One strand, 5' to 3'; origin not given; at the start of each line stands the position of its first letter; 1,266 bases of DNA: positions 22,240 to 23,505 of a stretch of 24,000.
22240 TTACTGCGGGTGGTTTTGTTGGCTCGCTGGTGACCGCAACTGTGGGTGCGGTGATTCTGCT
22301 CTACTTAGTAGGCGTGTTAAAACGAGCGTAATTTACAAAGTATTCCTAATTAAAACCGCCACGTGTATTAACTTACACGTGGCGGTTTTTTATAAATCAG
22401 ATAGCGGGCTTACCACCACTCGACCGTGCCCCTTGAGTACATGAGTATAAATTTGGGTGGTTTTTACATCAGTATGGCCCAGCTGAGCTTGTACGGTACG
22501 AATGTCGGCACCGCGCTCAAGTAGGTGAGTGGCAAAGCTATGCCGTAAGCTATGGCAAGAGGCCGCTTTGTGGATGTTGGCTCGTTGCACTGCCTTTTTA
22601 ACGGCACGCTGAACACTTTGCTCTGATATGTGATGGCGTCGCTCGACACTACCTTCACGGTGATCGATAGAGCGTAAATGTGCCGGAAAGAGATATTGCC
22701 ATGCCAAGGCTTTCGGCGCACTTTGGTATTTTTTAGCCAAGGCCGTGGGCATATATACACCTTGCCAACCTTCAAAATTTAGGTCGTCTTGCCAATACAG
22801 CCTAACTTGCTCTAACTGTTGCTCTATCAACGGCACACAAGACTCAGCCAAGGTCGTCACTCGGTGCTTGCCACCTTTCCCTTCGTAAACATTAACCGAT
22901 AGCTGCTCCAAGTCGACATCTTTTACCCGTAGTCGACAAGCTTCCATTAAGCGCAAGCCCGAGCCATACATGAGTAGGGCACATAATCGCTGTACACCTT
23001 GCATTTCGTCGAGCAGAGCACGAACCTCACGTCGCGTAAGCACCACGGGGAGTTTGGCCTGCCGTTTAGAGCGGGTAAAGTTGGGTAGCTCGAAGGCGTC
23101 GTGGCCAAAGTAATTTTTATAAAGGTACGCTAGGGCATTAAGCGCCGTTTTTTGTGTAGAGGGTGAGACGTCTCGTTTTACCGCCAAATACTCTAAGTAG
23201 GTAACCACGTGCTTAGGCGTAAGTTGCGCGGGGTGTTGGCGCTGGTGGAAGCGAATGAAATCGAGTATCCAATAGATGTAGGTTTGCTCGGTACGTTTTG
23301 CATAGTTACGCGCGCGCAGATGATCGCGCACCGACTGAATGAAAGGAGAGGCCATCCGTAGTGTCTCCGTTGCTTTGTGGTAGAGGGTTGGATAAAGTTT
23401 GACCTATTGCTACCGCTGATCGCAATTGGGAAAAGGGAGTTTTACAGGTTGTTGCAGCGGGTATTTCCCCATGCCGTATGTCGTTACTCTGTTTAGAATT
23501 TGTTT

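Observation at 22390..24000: The window ends on the platform of an integron whose cassette array lies beyond 24000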

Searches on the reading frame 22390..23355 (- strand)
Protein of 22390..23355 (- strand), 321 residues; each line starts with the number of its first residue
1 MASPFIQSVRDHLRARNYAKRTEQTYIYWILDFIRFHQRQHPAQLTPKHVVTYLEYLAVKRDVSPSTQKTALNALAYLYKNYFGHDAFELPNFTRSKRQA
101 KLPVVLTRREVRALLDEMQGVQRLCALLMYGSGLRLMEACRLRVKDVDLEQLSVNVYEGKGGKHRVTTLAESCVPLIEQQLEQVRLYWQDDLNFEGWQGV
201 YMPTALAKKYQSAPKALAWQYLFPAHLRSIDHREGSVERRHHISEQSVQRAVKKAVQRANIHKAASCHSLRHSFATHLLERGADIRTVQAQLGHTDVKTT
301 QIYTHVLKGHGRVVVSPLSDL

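Call 3: search_protein_families(library=ncbifam, proteins=[window:22393-23355:-])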
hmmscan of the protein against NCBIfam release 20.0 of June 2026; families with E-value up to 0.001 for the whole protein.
window:22393-23355:- (321 aa): 12 families
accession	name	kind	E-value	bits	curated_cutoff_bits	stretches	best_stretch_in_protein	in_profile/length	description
TIGR02249.1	integrase_gron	subfamily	1e-123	412.7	265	1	5-321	1-315/315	integron integrase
NF011946.0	PRK15417.1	equivalog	8.6e-85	284.9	435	1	7-320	18-329/337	integron integrase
NF040815.2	recomb_XerA_Arch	equivalog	2e-54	184.9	220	2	11-183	5-174/263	site-specific tyrosine recombinase/integron integrase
TIGR02225.1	recomb_XerD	equivalog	1.3e-46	159.2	329.6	2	239-309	207-277/290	site-specific tyrosine recombinase XerD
NF001399.0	PRK00283.1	subfamily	3.2e-43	148.1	279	1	15-310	19-287/300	tyrosine recombinase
TIGR02224.1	recomb_XerC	equivalog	7e-42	143.8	335.15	2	240-308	211-279/295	tyrosine recombinase XerC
NF002331.0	PRK01287.1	subfamily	8.3e-33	113.8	371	2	242-311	247-317/365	site-specific tyrosine recombinase XerC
NF003462.0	PRK05084.1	equivalog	3.2e-21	75.5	267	2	240-312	280-350/360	tyrosine recombinase XerS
NF007370.0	PRK09870.1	subfamily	5.3e-12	45.8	221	2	242-306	115-179/200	tyrosine-type DNA invertase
NF002685.0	PRK02436.1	equivalog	1.2e-11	45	178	1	7-191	3-181/245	site-specific tyrosine recombinase XerD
NF007371.0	PRK09871.1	subfamily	3.3e-11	43.1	222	1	239-304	107-172/198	tyrosine-type DNA invertase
NF040693.1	recomb_GmtY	equivalog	9.6e-07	28.4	340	0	246-305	372-431/441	gamma-mobile-trio recombinase GmtY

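Call 4: search_protein_families(library=pfam, proteins=[window:22393-23355:-])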
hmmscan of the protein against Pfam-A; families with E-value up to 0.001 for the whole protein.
window:22393-23355:- (321 aa): 3 families
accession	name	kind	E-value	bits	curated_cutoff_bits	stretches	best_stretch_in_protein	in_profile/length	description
PF00589.27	Phage_integrase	-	2.7e-40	138.4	27.1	1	105-308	2-170/172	Phage integrase family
PF13495.12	Phage_int_SAM_4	-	1.1e-28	99.9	27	1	5-85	1-81/85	Phage integrase, N-terminal SAM-like domain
PF02899.23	Phage_int_SAM_1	-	0.00046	20.8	22.3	1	13-80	8-77/83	Phage integrase, N-terminal SAM-like domain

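Call 5: find_encoding_contigs(protein=window:22390-23355:-, flank=10000, max_places=10)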
Protein window:22390-23355:- (321 aa): no gene with exactly this product is on record in the collection.

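Call 7: find_related_loci(query=window:22393-23355:-, collection=genome_contigs, flank=10000)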
Query window:22393-23355:- (321 aa) in genome_contigs; peptide patterns used: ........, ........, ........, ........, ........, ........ (x = any residue, [..] = any of these).
599 stretches matched a pattern (row limit reached: there are more); 561 encode a relative of the query (tblastn E <= 1e-3); the best 80 are kept; 80 distinct loci.
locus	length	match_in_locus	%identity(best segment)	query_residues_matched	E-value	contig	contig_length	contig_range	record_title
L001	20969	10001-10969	65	1-321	1e-139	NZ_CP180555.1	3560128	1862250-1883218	Neptuniibacter sp. QD48_55 chromosome, complete genome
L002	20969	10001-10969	64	1-321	4e-138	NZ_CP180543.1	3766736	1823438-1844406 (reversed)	Neptuniibacter sp. SY11_33 chromosome, complete genome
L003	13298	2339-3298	56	1-321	3e-107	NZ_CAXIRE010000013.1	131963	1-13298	MAG: Rheinheimera texasensis isolate cycles.exp.s115 k99_1631, whole genome shotgun sequence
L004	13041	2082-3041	54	1-321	3e-106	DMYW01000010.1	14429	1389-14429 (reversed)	MAG TPA_asm: Rheinheimera sp. isolate UBA8362 contig_3089, whole genome shotgun sequence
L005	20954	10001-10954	51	3-321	9e-106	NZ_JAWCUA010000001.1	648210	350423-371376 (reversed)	Psychrosphaera aquimarina strain KCTC 52743 contig_1, whole genome shotgun sequence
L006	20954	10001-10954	52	3-321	6e-106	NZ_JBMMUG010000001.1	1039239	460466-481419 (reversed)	Pseudoalteromonas sp. SSM20 contig1, whole genome shotgun sequence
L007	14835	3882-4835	51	3-321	1e-105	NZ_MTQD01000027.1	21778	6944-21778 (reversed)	Pseudoalteromonas sp. EB27 27_length_21778_cov_91.5984_ID_7571, whole genome shotgun sequence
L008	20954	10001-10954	51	3-321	5e-105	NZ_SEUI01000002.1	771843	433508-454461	Pseudoalteromonas sp. FUC4 scaffold2.1, whole genome shotgun sequence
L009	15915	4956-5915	53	1-321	2e-105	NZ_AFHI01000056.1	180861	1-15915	Rheinheimera sp. A13L DRAFT__contig00006, whole genome shotgun sequence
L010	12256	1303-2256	52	3-321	6e-105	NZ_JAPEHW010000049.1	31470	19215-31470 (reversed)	Pseudoalteromonas sp. G4 NODE_49_length_31470_cov_167.093554, whole genome shotgun sequence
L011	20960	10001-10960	53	1-321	9e-105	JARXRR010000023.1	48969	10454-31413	Chromatiaceae bacterium AAb-1 NODE_97_length_48871_cov_52.881096, whole genome shotgun sequence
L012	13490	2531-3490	53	1-321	9e-105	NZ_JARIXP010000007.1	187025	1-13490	Rheinheimera sp. 1928-s scaffold7.1, whole genome shotgun sequence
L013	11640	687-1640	51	3-321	2e-104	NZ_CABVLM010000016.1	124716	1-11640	Pseudoalteromonas rhizosphaerae strain RA15, whole genome shotgun sequence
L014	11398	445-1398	53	2-321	2e-104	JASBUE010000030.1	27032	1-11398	MAG: Candidatus Tenderia sp. isolate BWSM_60 k141_2263905, whole genome shotgun sequence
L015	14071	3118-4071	52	3-321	4e-104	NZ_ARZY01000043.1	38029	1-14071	Catenovulum agarivorans DS-2 contig43, whole genome shotgun sequence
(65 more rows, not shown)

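Call 12: find_homologous_proteins(query=window:22393-23355:-, max_evalue=1e-60)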
Query window:22393-23355:- (321 aa): 7724 proteins with E <= 1e-60 among 8000 candidates; the best 120 are listed.
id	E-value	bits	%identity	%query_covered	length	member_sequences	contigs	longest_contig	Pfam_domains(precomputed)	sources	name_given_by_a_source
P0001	8.6e-210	713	98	100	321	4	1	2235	PF13495.13,PF00589.28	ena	-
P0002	5.9e-180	615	85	100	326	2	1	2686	PF13495.13,PF00589.28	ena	-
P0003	6.8e-139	481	66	100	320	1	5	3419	PF13495.13,PF00589.28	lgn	-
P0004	1.4e-137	476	67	100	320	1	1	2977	PF13495.13,PF00589.28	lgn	-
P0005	2.8e-137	475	68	100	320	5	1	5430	PF13495.13,PF00589.28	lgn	-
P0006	6.4e-136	471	65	100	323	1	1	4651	PF13495.13,PF00589.28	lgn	-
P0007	7.7e-136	471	66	100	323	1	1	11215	PF13495.13,PF00589.28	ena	-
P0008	1.6e-135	470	65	100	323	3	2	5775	PF13495.13,PF00589.28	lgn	-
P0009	3.5e-135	468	62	100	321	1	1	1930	PF13495.13,PF00589.28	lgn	-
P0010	5.8e-135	468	64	100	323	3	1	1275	PF13495.13,PF00589.28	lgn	-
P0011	6.2e-135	468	66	100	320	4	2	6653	PF13495.13,PF00589.28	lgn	-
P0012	4.7e-134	465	64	100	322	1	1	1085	PF13495.13,PF00589.28,PF22823.3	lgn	-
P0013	5.9e-134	464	64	100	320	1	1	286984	PF13495.13,PF00589.28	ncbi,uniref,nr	ncbi:integron integrase [Halieaceae bacterium IMCC14734]|uniref:Integron integrase n=1 Tax=Candidatu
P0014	8.5e-134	464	66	99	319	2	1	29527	PF13495.13,PF00589.28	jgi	jgi:integron integrase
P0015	1.3e-133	463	64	100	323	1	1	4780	PF13495.13,PF00589.28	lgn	-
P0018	8.9e-133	460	66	100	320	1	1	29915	PF13495.13,PF00589.28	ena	-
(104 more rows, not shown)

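Call 13: find_encoding_contigs(protein=P0002, flank=10000, max_places=6)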
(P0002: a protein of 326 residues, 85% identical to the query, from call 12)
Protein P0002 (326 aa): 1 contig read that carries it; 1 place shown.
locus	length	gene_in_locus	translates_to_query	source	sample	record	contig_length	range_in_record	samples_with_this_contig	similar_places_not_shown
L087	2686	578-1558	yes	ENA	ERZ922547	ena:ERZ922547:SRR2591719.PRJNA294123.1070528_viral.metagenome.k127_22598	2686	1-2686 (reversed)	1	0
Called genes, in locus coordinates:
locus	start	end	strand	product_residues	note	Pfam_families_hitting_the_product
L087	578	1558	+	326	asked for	PF13495:Phage_int_SAM_4, PF00589:Phage_integrase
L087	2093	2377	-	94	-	PF03992:ABM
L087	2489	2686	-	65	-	?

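Call 38: find_encoding_contigs(protein=P0007, flank=10000, max_places=3)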
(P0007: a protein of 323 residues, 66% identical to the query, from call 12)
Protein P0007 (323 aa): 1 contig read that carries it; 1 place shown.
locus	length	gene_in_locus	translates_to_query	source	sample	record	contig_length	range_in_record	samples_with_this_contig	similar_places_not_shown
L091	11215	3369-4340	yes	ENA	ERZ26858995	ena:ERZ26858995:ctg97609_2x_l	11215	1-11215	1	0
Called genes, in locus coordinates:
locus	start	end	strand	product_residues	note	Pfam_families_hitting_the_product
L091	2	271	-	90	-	?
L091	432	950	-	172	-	-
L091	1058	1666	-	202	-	-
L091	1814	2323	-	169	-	PF00903:Glyoxalase, PF12681:Glyoxalase_2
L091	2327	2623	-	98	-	PF03992:ABM (weak)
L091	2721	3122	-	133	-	-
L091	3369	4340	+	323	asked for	PF13495:Phage_int_SAM_4, PF00589:Phage_integrase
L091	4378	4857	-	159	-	PF00583:Acetyltransf_1, PF13673:Acetyltransf_10, PF13508:Acetyltransf_7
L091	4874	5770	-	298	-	-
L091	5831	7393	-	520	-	PF00682:HMGL-like, PF22617:HCS_D2, PF08502:LeuA_dimer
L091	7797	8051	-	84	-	-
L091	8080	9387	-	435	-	PF03193:RsgA_GTPase (faint), PF00005:ABC_tran, PF13555:AAA_29 (faint), PF13304:AAA_21 (faint), PF12848:ABC_tran_Xtn, PF00005:ABC_tran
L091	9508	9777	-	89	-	PF11445:DUF2894 (weak)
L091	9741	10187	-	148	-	PF11445:DUF2894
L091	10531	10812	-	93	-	-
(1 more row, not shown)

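Call 39: find_encoding_contigs(protein=P0005, flank=10000, max_places=3)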
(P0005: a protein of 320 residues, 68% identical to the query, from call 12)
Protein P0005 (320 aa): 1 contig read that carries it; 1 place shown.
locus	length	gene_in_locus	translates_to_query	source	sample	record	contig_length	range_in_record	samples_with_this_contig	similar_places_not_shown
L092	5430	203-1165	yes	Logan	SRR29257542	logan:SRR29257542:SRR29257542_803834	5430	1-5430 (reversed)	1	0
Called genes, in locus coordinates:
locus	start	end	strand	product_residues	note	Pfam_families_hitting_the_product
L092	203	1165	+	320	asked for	PF13495:Phage_int_SAM_4, PF00589:Phage_integrase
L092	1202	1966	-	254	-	PF03372:Exo_endo_phos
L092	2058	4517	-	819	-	PF07715:Plug, PF00593:TonB_dep_Rec_b-barrel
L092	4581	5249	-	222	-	PF04116:FA_hydroxylase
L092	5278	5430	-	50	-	?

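Call 40: find_encoding_contigs(protein=P0018, flank=10000, max_places=3)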
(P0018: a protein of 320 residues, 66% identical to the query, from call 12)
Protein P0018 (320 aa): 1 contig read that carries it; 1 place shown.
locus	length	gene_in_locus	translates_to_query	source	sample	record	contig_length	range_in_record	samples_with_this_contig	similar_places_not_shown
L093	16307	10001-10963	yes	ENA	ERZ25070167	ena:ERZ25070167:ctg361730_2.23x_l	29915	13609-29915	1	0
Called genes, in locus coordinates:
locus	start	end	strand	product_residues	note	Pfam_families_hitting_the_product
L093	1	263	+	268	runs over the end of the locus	PF02770:Acyl-CoA_dh_M, PF00441:Acyl-CoA_dh_1, PF08028:Acyl-CoA_dh_2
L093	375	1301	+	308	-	-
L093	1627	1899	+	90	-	PF01042:Ribonuc_L-PSP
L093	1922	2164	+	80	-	-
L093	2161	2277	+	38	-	-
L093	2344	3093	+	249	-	PF01965:DJ-1_PfpI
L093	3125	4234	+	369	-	PF00724:Oxidored_FMN, PF01207:Dus (weak)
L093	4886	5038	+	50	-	-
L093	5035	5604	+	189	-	PF01609:DDE_Tnp_1, PF13612:DDE_Tnp_1_3 (weak), PF13359:DDE_Tnp_4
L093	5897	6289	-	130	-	PF00903:Glyoxalase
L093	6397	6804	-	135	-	PF03703:bPH_2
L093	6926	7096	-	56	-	-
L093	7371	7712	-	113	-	-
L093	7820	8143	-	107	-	-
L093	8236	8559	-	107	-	-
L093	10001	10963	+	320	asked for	PF13495:Phage_int_SAM_4, PF00589:Phage_integrase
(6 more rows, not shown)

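Call 42: search_solved_structures(query=window:22393-23355:-, show_alignments=2, max_evalue=1e-10)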
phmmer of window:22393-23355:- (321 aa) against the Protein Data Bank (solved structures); distinct sequences matched with E-value up to 1e-10: 9.
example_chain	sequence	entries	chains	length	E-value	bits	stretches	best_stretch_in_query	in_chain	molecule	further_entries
2a3v_A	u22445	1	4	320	4.3e-96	325.2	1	1-320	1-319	site-specific recombinase IntI4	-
5hxy_A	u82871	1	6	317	2.4e-35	125.7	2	11-187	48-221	Tyrosine recombinase XerA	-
4a8e_A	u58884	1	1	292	3e-33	118.8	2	9-183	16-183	PROBABLE TYROSINE RECOMBINASE XERC-LIKE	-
1a0p_A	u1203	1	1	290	4.6e-20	75.5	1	239-307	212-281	SITE-SPECIFIC RECOMBINASE XERD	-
5dcf_A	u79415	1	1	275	1e-18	71.1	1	239-307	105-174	Tyrosine recombinase XerD,DNA translocase FtsK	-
5c6k_A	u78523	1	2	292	6.6e-12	48.7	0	254-308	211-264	Integrase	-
5dor_A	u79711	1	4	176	1.1e-11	48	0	254-308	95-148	Integrase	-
5jjv_A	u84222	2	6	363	6.2e-11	45.5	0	248-308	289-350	Tyrosine recombinase XerH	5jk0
5vfz_A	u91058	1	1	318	9.7e-11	44.9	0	240-307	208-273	Gp33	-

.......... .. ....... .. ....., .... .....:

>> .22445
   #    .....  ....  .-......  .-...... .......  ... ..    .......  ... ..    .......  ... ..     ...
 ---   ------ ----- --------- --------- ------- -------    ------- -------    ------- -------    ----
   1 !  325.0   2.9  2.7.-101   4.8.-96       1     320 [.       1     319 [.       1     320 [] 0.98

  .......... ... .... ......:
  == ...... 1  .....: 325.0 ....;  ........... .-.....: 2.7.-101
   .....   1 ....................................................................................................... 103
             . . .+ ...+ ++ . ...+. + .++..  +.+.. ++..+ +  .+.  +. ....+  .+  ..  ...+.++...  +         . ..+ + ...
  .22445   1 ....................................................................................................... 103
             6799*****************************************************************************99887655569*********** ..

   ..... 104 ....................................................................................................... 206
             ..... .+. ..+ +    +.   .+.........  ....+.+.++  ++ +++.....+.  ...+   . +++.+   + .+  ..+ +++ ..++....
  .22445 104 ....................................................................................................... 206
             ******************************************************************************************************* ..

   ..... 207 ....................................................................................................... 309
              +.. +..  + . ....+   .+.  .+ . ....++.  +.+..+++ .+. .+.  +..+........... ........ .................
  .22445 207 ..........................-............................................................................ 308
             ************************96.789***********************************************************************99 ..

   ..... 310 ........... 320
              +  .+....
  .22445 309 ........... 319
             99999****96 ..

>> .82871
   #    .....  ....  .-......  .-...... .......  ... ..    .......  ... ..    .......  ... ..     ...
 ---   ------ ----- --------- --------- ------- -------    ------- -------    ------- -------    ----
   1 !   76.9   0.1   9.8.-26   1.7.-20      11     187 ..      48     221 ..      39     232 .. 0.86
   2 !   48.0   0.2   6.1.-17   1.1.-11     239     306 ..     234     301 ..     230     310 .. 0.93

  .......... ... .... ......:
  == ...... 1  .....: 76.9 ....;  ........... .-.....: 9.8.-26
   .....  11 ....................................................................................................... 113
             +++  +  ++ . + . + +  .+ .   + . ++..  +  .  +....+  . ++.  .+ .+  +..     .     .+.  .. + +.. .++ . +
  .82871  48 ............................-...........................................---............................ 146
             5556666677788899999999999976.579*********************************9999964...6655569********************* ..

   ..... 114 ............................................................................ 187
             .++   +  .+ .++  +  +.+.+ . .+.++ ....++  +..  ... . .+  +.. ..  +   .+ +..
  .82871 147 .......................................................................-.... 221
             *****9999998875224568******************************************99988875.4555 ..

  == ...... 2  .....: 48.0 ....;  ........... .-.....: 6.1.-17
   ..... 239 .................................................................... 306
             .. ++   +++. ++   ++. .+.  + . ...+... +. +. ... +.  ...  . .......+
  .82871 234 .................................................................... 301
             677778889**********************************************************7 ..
